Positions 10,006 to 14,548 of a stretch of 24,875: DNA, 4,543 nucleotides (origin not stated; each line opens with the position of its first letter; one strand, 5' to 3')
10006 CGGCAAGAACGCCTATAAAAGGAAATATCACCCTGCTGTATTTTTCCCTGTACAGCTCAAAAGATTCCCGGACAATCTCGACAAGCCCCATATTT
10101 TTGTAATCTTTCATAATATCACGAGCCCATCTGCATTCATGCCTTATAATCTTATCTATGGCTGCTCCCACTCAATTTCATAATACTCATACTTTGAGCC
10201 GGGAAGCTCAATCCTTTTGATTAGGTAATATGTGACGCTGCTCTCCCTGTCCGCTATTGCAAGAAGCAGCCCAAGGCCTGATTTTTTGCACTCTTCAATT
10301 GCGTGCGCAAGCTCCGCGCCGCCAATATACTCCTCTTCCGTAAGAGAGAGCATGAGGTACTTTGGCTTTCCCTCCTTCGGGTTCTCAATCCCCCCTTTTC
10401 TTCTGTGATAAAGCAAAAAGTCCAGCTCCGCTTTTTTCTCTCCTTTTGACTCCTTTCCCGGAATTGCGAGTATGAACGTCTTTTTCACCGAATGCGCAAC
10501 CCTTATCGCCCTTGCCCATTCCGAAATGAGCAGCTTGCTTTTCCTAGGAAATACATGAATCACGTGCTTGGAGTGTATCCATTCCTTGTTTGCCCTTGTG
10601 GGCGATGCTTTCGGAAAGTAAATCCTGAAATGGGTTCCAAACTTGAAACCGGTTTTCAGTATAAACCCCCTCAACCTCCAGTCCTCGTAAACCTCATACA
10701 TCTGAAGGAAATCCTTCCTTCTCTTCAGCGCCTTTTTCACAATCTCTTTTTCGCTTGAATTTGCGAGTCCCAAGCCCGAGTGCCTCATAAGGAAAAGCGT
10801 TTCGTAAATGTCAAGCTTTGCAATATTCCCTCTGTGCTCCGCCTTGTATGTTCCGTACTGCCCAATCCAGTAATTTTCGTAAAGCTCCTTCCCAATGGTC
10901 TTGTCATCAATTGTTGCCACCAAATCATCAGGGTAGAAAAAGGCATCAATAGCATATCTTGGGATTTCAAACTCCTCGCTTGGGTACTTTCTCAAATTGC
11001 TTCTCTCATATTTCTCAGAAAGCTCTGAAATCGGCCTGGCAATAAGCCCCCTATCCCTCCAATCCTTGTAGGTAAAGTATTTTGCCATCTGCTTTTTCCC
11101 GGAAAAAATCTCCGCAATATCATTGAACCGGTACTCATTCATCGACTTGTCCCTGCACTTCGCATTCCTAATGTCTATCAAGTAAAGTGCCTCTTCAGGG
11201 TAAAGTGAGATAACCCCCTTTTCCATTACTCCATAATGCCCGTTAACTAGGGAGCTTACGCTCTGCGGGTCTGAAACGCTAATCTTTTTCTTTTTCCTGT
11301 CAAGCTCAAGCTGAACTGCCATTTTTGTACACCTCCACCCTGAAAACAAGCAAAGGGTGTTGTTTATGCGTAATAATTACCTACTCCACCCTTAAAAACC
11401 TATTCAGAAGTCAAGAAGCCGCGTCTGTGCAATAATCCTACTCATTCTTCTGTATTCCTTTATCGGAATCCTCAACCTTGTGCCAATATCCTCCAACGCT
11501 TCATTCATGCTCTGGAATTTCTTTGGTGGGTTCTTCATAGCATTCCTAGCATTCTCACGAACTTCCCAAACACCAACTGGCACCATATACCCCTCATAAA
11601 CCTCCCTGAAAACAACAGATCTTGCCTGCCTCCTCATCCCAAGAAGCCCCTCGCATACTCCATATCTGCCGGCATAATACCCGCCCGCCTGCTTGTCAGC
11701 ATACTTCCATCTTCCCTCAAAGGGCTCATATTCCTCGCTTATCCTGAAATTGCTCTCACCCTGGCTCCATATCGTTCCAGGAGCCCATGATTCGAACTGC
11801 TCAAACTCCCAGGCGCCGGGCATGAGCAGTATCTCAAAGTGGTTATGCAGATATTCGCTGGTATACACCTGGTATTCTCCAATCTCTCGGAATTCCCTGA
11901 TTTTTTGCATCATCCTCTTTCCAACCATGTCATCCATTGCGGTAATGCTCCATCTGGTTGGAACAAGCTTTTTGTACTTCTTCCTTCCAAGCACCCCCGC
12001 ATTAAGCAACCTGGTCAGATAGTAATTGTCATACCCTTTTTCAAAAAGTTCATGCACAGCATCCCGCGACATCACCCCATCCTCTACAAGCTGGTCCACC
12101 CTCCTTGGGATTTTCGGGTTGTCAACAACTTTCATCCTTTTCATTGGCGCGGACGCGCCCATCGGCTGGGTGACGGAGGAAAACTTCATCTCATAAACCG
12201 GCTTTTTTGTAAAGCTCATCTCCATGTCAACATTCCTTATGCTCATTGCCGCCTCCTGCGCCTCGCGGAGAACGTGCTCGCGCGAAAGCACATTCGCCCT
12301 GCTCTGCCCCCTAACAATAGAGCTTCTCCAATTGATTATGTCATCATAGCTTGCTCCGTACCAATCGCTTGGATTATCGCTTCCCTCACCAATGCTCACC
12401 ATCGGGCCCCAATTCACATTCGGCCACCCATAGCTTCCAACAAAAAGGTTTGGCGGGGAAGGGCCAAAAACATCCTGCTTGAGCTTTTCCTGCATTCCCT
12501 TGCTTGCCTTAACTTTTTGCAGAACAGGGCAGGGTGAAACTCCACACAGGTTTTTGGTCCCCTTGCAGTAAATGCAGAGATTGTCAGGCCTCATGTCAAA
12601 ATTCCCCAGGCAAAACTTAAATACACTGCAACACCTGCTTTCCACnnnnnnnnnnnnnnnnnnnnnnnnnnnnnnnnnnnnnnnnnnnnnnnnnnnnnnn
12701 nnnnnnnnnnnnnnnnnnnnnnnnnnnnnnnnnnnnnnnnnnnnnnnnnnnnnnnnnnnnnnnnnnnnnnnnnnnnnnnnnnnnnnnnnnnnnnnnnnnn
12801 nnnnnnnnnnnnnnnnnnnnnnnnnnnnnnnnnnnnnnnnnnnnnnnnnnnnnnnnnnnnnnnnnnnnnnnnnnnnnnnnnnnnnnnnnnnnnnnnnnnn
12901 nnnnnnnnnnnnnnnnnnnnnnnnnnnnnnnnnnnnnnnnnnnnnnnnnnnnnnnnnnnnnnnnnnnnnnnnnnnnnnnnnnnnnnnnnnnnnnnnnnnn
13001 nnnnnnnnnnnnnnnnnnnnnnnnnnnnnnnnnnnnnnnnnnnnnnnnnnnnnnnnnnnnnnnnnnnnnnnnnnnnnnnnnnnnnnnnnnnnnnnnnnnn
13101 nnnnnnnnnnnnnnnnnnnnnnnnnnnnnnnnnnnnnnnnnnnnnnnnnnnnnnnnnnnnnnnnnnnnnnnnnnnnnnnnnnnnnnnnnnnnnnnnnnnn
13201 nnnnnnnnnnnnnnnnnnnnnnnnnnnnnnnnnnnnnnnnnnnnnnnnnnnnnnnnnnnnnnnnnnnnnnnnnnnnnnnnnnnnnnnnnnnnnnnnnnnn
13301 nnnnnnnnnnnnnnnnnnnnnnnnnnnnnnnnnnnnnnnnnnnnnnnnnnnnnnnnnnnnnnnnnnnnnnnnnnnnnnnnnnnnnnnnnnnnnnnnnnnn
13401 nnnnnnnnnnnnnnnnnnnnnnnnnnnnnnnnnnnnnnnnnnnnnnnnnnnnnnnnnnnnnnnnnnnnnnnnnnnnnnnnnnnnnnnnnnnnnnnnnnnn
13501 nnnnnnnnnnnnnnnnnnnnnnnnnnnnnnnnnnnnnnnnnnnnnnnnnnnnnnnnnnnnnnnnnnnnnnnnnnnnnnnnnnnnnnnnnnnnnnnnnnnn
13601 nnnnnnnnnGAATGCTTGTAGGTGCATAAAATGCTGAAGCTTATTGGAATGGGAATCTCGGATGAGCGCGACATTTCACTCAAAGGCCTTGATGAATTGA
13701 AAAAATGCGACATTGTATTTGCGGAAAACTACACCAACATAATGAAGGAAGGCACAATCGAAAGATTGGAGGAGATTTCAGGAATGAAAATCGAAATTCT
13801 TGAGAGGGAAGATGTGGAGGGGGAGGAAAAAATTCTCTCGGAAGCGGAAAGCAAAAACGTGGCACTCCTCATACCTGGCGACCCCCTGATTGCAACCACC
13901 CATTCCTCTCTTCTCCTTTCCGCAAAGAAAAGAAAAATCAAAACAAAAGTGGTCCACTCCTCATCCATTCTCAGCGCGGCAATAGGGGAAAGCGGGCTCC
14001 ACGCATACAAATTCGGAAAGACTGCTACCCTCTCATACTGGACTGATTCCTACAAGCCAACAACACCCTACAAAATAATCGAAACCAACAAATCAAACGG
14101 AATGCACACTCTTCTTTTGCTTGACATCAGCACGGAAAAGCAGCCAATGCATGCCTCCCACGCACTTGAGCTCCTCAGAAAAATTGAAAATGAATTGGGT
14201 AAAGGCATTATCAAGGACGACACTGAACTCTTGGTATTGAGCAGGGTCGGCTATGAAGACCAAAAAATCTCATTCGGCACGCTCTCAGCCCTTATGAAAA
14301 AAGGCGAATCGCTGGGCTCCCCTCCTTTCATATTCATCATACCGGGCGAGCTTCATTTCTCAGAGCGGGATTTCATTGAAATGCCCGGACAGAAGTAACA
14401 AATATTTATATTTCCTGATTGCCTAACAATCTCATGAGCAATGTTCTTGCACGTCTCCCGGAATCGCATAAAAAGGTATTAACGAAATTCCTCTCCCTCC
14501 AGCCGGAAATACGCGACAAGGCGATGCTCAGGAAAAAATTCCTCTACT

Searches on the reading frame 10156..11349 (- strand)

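Call 12: search_protein_families(library=pfam, proteins=[window:10156-11349:-], max_evalue=0.001)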
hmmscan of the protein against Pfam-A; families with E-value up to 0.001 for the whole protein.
window:10156-11349:- (397 aa): 3 families
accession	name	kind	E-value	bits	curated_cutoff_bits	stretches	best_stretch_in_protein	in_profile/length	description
PF01974.23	tRNA_int_endo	-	1.8e-27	95.7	27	1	214-300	1-80/85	tRNA intron endonuclease, catalytic C-terminal domain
PF02778.19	tRNA_int_endo_N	-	4.6e-06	26.5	21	0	21-59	8-48/67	tRNA intron endonuclease, N-terminal domain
PF12928.12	tRNA_int_end_N2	-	0.00062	20.2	24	0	39-59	40-61/69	tRNA-splicing endonuclease subunit sen54 N-term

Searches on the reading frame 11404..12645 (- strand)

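Call 12: search_protein_families(library=pfam, proteins=[window:11404-12645:-], max_evalue=0.001)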
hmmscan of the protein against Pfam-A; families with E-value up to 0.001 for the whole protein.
window:11404-12645:- (413 aa): 2 families
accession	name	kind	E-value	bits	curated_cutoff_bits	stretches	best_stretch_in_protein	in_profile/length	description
PF04894.17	Nre_N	-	2.6e-91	306.6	25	1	33-294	1-270/270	Archaeal Nre, N-terminal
PF04895.17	Nre_C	-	2.9e-32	111.3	27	1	308-408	2-101/110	Archaeal Nre, C-terminal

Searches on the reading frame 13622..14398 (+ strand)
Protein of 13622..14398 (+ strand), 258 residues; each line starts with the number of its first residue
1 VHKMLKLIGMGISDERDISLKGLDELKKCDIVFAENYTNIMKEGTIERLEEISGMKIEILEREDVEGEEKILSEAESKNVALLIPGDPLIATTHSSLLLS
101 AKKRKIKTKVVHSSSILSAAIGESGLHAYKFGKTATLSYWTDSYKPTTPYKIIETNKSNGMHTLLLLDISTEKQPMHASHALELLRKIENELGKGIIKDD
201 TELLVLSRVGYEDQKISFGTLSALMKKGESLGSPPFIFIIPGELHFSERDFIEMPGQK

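Call 12: search_protein_families(library=pfam, proteins=[window:13622-14398:+], max_evalue=0.001)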
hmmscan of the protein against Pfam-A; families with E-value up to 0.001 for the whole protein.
window:13622-14398:+ (258 aa): 1 family
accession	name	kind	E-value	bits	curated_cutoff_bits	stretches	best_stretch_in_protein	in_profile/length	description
PF00590.25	TP_methylase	-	6.5e-23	82.2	27.8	1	5-224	2-211/212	Tetrapyrrole (Corrin/Porphyrin) Methylases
